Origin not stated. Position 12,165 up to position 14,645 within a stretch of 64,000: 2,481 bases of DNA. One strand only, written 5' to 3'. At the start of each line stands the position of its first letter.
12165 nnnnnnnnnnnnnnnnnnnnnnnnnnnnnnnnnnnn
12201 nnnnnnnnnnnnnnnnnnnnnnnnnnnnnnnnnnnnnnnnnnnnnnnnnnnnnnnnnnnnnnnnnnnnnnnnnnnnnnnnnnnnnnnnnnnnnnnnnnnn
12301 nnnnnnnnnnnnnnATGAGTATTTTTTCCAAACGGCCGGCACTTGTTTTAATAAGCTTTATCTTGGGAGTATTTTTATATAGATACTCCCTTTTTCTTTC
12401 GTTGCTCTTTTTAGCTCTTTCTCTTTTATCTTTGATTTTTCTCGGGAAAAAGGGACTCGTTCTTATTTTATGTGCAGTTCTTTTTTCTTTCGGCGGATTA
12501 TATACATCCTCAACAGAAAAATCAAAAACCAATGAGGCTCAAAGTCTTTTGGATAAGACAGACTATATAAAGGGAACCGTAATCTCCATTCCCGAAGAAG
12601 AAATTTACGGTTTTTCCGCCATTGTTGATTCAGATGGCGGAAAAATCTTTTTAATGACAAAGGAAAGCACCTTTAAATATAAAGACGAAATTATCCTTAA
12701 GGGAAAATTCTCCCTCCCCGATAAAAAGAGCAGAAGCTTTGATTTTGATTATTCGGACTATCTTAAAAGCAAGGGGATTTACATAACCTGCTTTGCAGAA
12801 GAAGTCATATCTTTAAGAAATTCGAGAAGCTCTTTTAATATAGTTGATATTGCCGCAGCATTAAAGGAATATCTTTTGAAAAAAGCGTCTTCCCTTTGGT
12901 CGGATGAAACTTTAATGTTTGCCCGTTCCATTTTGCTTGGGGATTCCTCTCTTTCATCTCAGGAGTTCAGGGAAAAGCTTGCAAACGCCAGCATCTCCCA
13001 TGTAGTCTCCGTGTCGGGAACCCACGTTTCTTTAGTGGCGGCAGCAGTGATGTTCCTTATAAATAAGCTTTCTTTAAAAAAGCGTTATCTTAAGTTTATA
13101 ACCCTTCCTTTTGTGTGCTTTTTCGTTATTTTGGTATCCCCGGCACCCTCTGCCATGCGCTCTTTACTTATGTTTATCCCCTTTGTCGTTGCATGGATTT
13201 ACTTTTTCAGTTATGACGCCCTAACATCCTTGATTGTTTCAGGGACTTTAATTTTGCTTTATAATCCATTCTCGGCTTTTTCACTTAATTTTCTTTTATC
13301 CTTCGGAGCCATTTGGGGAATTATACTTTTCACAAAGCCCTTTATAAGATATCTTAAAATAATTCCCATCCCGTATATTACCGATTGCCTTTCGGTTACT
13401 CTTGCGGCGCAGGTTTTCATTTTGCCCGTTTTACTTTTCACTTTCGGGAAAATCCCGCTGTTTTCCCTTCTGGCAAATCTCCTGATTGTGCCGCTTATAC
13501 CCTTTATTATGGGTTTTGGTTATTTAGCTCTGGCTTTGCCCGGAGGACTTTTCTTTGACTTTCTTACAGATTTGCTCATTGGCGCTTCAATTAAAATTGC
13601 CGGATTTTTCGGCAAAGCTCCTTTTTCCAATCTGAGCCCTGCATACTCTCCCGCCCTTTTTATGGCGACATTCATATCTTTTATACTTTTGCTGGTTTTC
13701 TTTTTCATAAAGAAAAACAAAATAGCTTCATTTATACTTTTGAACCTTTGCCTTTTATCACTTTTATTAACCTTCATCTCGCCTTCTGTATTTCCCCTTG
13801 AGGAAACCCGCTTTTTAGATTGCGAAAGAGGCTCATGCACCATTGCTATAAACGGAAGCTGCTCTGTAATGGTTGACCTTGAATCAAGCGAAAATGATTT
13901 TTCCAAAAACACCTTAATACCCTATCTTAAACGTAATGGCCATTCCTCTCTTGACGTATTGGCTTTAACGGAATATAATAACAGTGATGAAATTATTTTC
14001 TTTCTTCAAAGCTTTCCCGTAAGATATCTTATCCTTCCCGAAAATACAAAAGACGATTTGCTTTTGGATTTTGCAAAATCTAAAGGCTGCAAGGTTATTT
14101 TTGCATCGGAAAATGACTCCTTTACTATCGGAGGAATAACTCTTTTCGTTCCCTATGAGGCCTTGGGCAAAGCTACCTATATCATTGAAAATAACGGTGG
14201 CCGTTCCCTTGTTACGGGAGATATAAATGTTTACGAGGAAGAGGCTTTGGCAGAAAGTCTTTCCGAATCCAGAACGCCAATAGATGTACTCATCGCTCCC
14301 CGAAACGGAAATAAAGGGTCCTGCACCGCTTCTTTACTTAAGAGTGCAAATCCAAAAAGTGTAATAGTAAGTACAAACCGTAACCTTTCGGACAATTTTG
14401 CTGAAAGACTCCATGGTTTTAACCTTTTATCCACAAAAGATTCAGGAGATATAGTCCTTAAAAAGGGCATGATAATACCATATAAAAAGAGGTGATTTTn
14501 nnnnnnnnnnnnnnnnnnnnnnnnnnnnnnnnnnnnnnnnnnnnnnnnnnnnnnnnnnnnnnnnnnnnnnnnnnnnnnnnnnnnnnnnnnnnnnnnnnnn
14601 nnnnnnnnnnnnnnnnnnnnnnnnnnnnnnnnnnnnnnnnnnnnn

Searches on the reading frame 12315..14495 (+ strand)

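Call 80: search_protein_families(library=pfam, proteins=[window:12315-14495:+], max_evalue=0.0001)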
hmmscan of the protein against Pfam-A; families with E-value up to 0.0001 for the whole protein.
window:12315-14495:+ (726 aa): 2 families
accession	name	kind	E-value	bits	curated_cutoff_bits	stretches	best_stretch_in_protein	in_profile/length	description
PF03772.21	Competence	-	1.6e-43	149.5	23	1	206-463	1-266/270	Competence protein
PF13567.11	DUF4131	-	3.8e-14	53.2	31.6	1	26-164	7-162/165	Domain of unknown function (DUF4131)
